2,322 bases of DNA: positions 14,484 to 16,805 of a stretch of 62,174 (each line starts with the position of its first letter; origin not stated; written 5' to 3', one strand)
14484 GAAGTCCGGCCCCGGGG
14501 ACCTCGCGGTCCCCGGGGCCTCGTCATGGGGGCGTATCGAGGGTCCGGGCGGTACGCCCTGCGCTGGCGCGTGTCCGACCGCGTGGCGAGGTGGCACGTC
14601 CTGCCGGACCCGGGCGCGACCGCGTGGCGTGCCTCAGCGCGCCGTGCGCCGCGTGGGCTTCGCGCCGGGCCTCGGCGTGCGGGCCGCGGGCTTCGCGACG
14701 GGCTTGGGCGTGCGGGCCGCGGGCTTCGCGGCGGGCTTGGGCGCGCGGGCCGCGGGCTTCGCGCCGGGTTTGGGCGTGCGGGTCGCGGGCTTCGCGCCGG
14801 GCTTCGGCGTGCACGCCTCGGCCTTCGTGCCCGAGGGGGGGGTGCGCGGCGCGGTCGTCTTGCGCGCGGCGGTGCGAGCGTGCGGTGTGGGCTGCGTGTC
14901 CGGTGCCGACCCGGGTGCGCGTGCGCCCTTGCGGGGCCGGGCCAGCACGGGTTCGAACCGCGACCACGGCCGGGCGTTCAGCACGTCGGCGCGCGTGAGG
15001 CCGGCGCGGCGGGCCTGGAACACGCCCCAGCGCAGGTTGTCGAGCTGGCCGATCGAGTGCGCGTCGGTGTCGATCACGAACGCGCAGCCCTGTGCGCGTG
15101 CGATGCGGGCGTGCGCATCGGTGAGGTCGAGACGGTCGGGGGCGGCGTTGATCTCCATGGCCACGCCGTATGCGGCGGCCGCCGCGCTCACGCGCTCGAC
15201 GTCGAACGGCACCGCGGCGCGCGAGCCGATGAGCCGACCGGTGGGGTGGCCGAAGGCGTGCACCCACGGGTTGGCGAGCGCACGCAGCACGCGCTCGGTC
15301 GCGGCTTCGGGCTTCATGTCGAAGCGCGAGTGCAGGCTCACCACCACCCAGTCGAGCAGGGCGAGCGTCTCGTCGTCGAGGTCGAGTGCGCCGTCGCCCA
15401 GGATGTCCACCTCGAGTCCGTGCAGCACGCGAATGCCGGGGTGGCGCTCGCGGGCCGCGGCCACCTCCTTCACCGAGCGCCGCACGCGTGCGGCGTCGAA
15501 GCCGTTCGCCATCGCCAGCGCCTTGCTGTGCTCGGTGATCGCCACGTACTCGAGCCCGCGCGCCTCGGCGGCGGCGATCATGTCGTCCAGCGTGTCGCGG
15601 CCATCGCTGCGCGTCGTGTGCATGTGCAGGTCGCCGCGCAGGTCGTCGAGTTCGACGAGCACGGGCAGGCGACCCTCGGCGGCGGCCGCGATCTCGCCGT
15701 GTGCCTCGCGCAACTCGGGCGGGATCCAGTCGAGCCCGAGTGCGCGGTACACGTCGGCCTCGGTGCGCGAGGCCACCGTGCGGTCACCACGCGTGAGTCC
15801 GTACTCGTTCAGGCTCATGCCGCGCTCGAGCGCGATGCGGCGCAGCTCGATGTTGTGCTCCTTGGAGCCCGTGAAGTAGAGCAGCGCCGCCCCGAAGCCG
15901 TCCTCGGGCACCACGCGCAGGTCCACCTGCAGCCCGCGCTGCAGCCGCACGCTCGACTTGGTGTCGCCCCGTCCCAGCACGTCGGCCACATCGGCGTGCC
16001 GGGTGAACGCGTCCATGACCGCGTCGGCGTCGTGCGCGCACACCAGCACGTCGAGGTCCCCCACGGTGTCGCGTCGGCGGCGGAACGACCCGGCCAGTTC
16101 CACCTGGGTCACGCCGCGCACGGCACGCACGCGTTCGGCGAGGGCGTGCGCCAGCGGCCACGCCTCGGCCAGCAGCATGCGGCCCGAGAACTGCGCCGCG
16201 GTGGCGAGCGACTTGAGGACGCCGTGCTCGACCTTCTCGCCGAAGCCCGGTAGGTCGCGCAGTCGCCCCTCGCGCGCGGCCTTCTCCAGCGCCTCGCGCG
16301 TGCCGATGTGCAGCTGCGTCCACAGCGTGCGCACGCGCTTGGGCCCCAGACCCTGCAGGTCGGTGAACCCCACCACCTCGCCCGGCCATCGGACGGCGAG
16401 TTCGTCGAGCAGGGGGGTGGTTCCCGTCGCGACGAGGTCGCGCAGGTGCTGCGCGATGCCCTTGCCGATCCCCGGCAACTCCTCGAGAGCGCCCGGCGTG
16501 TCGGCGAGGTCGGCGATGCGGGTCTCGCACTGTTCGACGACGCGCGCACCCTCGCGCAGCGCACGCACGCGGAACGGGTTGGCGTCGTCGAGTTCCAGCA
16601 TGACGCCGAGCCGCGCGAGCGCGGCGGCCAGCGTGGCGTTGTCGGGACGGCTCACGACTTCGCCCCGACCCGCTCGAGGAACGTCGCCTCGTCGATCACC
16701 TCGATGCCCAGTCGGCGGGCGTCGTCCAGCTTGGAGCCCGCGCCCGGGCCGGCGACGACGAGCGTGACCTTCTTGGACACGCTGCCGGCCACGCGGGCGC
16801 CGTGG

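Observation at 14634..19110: EVE-domain reader, NAD-ligase and PolX welded into one translationally coupled operon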

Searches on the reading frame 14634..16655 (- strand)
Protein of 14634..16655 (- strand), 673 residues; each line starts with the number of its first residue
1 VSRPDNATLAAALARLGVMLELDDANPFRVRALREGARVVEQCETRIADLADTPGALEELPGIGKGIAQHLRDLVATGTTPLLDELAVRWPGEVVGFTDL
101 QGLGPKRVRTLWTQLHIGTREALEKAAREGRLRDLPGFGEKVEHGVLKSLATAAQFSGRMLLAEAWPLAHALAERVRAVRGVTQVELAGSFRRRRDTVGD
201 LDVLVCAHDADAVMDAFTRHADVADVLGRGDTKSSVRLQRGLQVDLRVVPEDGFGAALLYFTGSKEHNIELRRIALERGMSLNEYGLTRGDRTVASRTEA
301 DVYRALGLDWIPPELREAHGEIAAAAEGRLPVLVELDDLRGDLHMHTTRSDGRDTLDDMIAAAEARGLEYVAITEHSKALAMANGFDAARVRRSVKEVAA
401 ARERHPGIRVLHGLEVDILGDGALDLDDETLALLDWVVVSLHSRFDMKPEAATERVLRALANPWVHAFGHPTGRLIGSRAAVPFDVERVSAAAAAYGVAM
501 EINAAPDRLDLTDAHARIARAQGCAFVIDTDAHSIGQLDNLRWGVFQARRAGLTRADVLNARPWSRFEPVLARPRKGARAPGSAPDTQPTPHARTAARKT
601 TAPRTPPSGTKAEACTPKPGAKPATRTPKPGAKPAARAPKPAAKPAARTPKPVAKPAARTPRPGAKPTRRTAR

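Call 6: search_protein_families(library=pfam, proteins=[window:14634-16655:-])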
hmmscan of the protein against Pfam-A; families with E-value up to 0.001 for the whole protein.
window:14634-16655:- (673 aa): 5 families
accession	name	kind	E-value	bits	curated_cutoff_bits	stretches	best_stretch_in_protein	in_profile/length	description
PF14791.11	DNA_pol_B_thumb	-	4.1e-26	91.1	25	1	257-317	1-63/63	DNA polymerase beta thumb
PF14716.13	HHH_8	-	1.6e-15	57.7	30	1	5-79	2-72/73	Helix-hairpin-helix domain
PF02811.25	PHP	-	7.7e-11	43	26.4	1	342-443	1-94/164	PHP domain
PF14520.12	HHH_5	-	3.1e-10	40.8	27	1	98-150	5-55/57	Helix-hairpin-helix domain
PF14792.12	DNA_pol_B_palm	-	4.5e-06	27.3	25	1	164-213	6-55/113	DNA polymerase beta palm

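Call 7: search_protein_families(library=ncbifam, proteins=[window:14634-16655:-])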
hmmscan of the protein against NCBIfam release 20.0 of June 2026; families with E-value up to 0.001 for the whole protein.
window:14634-16655:- (673 aa): 11 families
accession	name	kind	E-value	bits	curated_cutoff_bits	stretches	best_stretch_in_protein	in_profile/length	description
NF006375.0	PRK08609.1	equivalog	3.6e-144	481.4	426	1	12-571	10-567/571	DNA polymerase/3'-5' exonuclease PolX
NF005928.0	PRK07945.1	equivalog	1.1e-75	255.1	250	2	337-566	96-329/337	PHP domain-containing protein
NF006702.0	PRK09248.1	domain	5.5e-24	85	264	1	342-563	6-225/246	PHP domain-containing protein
NF006251.0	PRK08392.1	equivalog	2.6e-21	76.1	212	1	342-559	3-211/216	hypothetical protein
NF004981.0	PRK06361.1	equivalog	2.2e-09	37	117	0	342-416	3-71/217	histidinol phosphate phosphatase domain-containing protein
NF038032.1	CehA_McbA_metalo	domain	2.6e-08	33.6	80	1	340-416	4-67/315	CehA/McbA family metallohydrolase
NF041661.1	Cycl_ph_dihydrol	equivalog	1.6e-06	27.6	500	1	342-383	1-42/259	phosphoribosyl 1,2-cyclic phosphate 1,2-diphosphodiesterase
NF033839.1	PspC_subgroup_2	exception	5.6e-06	25.6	500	1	584-668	362-445/557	pneumococcal surface protein PspC, LPXTG-anchored form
TIGR01856.1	hisJ_fam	subfamily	5.7e-06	26.2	90.2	1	342-443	2-112/252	histidinol-phosphatase HisJ family protein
NF041577.1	nside_bi_sphtase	equivalog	3.8e-05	23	400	1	341-390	4-53/276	3',5'-nucleoside bisphosphate phosphatase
NF047791.1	RNaseRnm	equivalog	0.0002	20.7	375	1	342-383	4-45/275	RNase RNM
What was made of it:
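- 14634..16655 (-): PolX (Pol-beta-like core plus PHP domain), 673 aa; its start overlaps the ligA stop (GTGA). NF006375 at 481 bits (call 7).
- On Canonical bacterial PolX (polymerase-active, with PHP): NF006375 at 481 bits against 426 (call 7).
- Checked: PolX: NF006375, 481 bits against a cut-off of 426, with the Pol-beta-like core and the PHP domain (calls 6, 7).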

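Call 26: find_homologous_proteins(query=window:14934-16655:-, max_evalue=1e-40)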
Query window:14934-16655:- (574 aa): 7998 proteins with E <= 1e-40 among 8000 candidates; the best 120 are listed.
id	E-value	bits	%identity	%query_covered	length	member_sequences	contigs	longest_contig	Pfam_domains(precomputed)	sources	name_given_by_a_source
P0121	0.0e+0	1224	97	100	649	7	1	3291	PF14520.13,PF14716.14,PF02811.27,PF14792.13,PF14791.12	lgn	-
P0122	1.9e-292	989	79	99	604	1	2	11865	PF14520.13,PF14716.14,PF02811.27,PF14791.12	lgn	-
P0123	6.3e-284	961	78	99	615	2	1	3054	PF14520.13,PF14716.14,PF02811.27,PF14791.12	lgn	-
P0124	2.7e-280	949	77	99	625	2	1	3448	PF14520.13,PF14716.14,PF02811.27,PF14791.12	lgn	-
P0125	5.8e-280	948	77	99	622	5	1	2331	PF14520.13,PF14716.14,PF02811.27,PF14791.12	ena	-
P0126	7.9e-280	947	77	99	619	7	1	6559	PF14520.13,PF14716.14,PF02811.27,PF14791.12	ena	-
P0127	5.5e-274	928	75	100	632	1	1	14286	PF14520.13,PF14716.14,PF02811.27,PF14791.12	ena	-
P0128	4.1e-273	925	75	99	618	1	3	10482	PF14520.13,PF14716.14,PF02811.27,PF14791.12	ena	-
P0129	2.6e-272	923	74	100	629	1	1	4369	PF14520.13,PF14716.14,PF02811.27,PF14792.13,PF14791.12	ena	-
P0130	6.3e-271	918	75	99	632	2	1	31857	PF14520.13,PF14716.14,PF02811.27,PF14791.12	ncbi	-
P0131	6.6e-271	918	75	99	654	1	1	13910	PF14520.13,PF14716.14,PF02811.27,PF14791.12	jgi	jgi:DNA polymerase (family 10)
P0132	9.6e-271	918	74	99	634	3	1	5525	PF14520.13,PF14716.14,PF02811.27,PF14791.12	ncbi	-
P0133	4.0e-268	909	73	100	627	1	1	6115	PF14520.13,PF14716.14,PF02811.27,PF14792.13,PF14791.12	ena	-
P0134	1.4e-267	907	73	100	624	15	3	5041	PF14520.13,PF14716.14,PF02811.27,PF14792.13,PF14791.12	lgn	-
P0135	2.0e-267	907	73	99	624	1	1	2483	PF14520.13,PF14716.14,PF02811.27,PF14792.13,PF14791.12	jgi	jgi:DNA polymerase (family 10)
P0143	1.0e-264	898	73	98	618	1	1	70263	PF14520.13,PF14716.14,PF02811.27,PF14791.12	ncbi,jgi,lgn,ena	-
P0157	6.5e-260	882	72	99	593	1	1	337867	PF14520.13,PF14716.14,PF02811.27,PF14791.12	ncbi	-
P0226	4.2e-249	846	71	98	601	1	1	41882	PF14520.13,PF14716.14,PF02811.27,PF14791.12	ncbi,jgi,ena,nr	ncbi:MAG TPA: DNA polymerase/3'-5' exonuclease PolX [Candidatus Acidoferrales bacterium]|nr:DNA poly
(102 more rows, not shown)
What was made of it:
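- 14643..14854 (-): Repeat-encoded Lys/Pro/Ala-rich C-terminal tail of PolX (11-aa units such as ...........). Tail length varies among relatives, whose PolX proteins run from 572 to 670 aa (call 26).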

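Call 27: find_encoding_contigs(protein=P0226, flank=6000, max_places=2)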
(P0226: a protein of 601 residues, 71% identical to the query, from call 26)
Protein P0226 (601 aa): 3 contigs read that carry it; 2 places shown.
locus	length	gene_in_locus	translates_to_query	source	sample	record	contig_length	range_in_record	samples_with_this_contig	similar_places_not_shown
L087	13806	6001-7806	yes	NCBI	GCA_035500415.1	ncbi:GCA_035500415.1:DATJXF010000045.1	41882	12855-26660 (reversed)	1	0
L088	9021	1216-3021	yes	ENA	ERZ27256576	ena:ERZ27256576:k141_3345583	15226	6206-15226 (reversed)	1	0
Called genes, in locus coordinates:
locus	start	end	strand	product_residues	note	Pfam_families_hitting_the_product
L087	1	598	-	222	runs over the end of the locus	PF03473:MOSC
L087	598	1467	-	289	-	PF00561:Abhydrolase_1, PF00975:Thioesterase (weak), PF12146:Hydrolase_4, PF12697:Abhydrolase_6, PF00756:Esterase (weak)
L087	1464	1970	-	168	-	-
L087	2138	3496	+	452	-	PF01875:Memo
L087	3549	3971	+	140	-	PF01878:EVE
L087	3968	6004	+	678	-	PF22745:Nlig-Ia, PF01653:DNA_ligase_aden, PF03120:OB_DNA_ligase, PF03119:DNA_ligase_ZBD (weak), PF12826:HHH_2, PF14520:HHH_5 (weak), PF00533:BRCT, PF12738:PTCB-BRCT (weak), +1 more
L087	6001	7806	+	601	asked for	PF14716:HHH_8, PF14520:HHH_5, PF14791:DNA_pol_B_thumb, PF02811:PHP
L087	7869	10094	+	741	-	PF00512:HisKA, PF02518:HATPase_c, PF00072:Response_reg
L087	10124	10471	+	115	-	PF01627:Hpt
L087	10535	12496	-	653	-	PF13231:PMT_2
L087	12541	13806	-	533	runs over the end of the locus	PF00171:Aldedh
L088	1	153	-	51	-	?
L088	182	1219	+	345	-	PF03120:OB_DNA_ligase, PF03119:DNA_ligase_ZBD, PF00633:HHH (faint), PF12826:HHH_2, PF14520:HHH_5 (weak), PF00533:BRCT, PF12738:PTCB-BRCT (weak)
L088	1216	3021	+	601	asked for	PF14716:HHH_8, PF14520:HHH_5, PF14791:DNA_pol_B_thumb, PF02811:PHP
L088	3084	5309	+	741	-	PF00512:HisKA, PF02518:HATPase_c, PF00072:Response_reg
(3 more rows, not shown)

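Call 28: find_encoding_contigs(protein=P0157, flank=6000, max_places=2)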
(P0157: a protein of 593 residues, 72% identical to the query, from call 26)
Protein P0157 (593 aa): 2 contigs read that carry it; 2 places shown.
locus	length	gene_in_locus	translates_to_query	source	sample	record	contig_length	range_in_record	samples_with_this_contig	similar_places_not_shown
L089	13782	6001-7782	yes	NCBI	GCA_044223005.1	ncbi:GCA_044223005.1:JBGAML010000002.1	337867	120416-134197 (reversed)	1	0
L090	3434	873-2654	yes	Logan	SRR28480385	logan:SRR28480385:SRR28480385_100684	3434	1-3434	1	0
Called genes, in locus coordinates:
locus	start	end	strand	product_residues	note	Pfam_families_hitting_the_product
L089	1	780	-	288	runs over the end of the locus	PF00561:Abhydrolase_1, PF12146:Hydrolase_4, PF12697:Abhydrolase_6, PF00756:Esterase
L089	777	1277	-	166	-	-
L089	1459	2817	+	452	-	PF01875:Memo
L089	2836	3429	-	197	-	PF04140:ICMT, PF04191:PEMT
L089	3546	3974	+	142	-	PF01878:EVE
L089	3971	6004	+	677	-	PF22745:Nlig-Ia, PF01653:DNA_ligase_aden, PF03120:OB_DNA_ligase, PF03119:DNA_ligase_ZBD (weak), PF12826:HHH_2, PF14520:HHH_5 (weak), PF00633:HHH (weak), PF00533:BRCT, +1 more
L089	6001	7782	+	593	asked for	PF14716:HHH_8, PF14520:HHH_5, PF14791:DNA_pol_B_thumb, PF02811:PHP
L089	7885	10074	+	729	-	PF00512:HisKA, PF02518:HATPase_c, PF00072:Response_reg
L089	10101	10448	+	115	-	PF01627:Hpt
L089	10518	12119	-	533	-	PF00171:Aldedh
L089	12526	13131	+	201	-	PF04264:YceI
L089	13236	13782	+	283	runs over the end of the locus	PF00583:Acetyltransf_1, PF13673:Acetyltransf_10, PF13508:Acetyltransf_7, PF08445:FR47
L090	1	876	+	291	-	?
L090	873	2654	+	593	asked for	PF14716:HHH_8, PF14520:HHH_5, PF14791:DNA_pol_B_thumb, PF02811:PHP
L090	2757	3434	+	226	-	?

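Call 29: find_encoding_contigs(protein=P0143, flank=6000, max_places=2)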
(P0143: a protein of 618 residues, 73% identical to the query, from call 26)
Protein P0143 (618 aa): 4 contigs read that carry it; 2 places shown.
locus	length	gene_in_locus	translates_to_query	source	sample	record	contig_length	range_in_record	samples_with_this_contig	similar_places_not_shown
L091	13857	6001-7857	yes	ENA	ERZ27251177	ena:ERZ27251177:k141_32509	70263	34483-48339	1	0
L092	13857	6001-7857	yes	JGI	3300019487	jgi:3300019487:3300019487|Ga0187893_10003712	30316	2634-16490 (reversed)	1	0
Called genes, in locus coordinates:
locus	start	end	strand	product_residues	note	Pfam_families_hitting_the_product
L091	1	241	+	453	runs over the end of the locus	PF01875:Memo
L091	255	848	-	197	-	PF04140:ICMT, PF04191:PEMT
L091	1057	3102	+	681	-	PF22745:Nlig-Ia, PF01653:DNA_ligase_aden, PF03120:OB_DNA_ligase, PF03119:DNA_ligase_ZBD (weak), PF00633:HHH (faint), PF12826:HHH_2, PF00533:BRCT, PF12738:PTCB-BRCT (weak), +1 more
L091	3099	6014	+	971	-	PF20464:MmeI_N, PF20465:MmeI_hel, PF20473:MmeI_Mtase, PF20466:MmeI_TRD (weak)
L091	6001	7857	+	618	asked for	PF14716:HHH_8, PF14520:HHH_5, PF14791:DNA_pol_B_thumb, PF02811:PHP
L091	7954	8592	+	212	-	-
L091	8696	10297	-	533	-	PF00171:Aldedh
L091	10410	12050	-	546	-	PF07995:GSDH, PF13860:FlgD_ig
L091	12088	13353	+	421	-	PF00375:SDF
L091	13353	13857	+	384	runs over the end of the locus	PF01266:DAO, PF01593:Amino_oxidase (faint)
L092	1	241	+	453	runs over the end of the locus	PF01875:Memo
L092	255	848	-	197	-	PF04140:ICMT, PF04191:PEMT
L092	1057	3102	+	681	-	PF22745:Nlig-Ia, PF01653:DNA_ligase_aden, PF03120:OB_DNA_ligase, PF03119:DNA_ligase_ZBD (weak), PF00633:HHH (faint), PF12826:HHH_2, PF00533:BRCT, PF12738:PTCB-BRCT (weak), +1 more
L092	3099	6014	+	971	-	PF20464:MmeI_N, PF20465:MmeI_hel, PF20473:MmeI_Mtase, PF20466:MmeI_TRD (weak)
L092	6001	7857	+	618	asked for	PF14716:HHH_8, PF14520:HHH_5, PF14791:DNA_pol_B_thumb, PF02811:PHP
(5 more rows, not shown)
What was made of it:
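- An MmeI-like restriction-modification gene has landed inside the operon in one relative (call 29).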

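Call 50: search_solved_structures(query=window:14634-16655:-, max_evalue=1e-10, show_alignments=1)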
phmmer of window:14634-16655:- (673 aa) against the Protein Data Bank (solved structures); distinct sequences matched with E-value up to 1e-10: 60.
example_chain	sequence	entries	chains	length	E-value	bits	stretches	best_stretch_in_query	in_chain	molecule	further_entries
3au2_A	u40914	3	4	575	1.7e-128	433.2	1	6-564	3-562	DNA polymerase beta family (X family)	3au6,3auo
3b0y_A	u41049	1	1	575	1.4e-127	430.2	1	6-564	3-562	DNA polymerase beta family (X family)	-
3b0x_A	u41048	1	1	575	1.5e-127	430.1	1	6-564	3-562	DNA polymerase beta family (X family)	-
2w9m_A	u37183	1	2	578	7.1e-76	259.4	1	4-585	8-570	POLYMERASE X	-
9ewc_A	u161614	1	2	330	5.2e-18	68.2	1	59-315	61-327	DNA polymerase lambda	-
9ewb_A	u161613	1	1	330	1.2e-16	63.7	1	59-315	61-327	DNA polymerase lambda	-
9ewg_A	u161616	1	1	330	3.5e-16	62.2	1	59-315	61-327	DNA polymerase lambda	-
9ewd_A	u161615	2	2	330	8.7e-16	60.9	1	59-315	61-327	DNA polymerase lambda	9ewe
3uq2_A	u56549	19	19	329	1.5e-15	60.1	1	59-315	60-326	DNA polymerase lambda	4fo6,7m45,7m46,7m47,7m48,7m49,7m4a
3mgh_A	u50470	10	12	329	1.7e-15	59.9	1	59-315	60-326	DNA polymerase lambda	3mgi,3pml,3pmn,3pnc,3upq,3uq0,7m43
8u0o_A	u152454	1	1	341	1.9e-15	59.7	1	59-315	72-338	DNA polymerase lambda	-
8u0p_A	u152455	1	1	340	2.2e-14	56.2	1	59-315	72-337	DNA polymerase lambda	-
3hx0_A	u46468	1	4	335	2.9e-13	52.5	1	59-315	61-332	DNA polymerase lambda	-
4k4g_A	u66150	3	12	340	3.6e-13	52.2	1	59-316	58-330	DNA polymerase lambda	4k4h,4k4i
3mda_A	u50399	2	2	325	3.8e-13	52.2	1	59-315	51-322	DNA polymerase lambda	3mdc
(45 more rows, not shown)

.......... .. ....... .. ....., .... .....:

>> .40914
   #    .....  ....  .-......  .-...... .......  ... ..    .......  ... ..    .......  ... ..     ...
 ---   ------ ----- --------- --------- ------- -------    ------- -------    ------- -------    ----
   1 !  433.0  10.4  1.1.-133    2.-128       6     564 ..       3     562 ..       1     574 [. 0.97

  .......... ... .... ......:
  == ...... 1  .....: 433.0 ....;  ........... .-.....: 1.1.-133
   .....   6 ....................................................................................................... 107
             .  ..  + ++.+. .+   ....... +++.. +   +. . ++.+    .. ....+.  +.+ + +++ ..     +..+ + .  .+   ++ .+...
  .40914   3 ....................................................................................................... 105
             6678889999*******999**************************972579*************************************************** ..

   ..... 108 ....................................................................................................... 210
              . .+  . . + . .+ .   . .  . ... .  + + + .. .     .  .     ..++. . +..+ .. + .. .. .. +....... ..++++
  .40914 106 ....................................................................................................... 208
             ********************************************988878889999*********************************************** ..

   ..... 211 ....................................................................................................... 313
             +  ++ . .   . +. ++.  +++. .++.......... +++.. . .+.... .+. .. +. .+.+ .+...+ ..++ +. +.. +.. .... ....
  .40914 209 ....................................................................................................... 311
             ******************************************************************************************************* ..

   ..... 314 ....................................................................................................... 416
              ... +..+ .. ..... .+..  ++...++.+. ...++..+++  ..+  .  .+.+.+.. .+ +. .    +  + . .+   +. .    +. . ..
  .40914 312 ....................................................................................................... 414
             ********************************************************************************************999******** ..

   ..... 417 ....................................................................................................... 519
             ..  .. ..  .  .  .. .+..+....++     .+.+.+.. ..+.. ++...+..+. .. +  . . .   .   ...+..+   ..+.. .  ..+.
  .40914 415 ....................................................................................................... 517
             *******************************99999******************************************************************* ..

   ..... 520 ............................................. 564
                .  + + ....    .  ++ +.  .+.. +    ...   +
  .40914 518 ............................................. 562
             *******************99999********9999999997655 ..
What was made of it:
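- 14634..16655 (-): It aligns with T. thermophilus PolX 3au2, E=1.7e-128, with the GDLDVLV, VDLRVV and DLHMHT motifs in register (call 50).
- On Canonical bacterial PolX (polymerase-active, with PHP): The alignment to T. thermophilus PolX 3au2 keeps GDLDVLV/GDLDFLV, VDLRVV/VDLRVV and DLHMHT/DLQVHS in register (call 50).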

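Call 53: search_protein_families(library=padloc, proteins=[window:14634-16655:-], max_evalue=0.001)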
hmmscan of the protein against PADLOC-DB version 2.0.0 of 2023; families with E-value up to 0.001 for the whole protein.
window:14634-16655:- (673 aa): 0 families
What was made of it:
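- On Modification-dependent (type IV) restriction or other defence systems with an EVE sensor: It has no PADLOC match (call 53).
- EVE has no PADLOC match (call 53).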
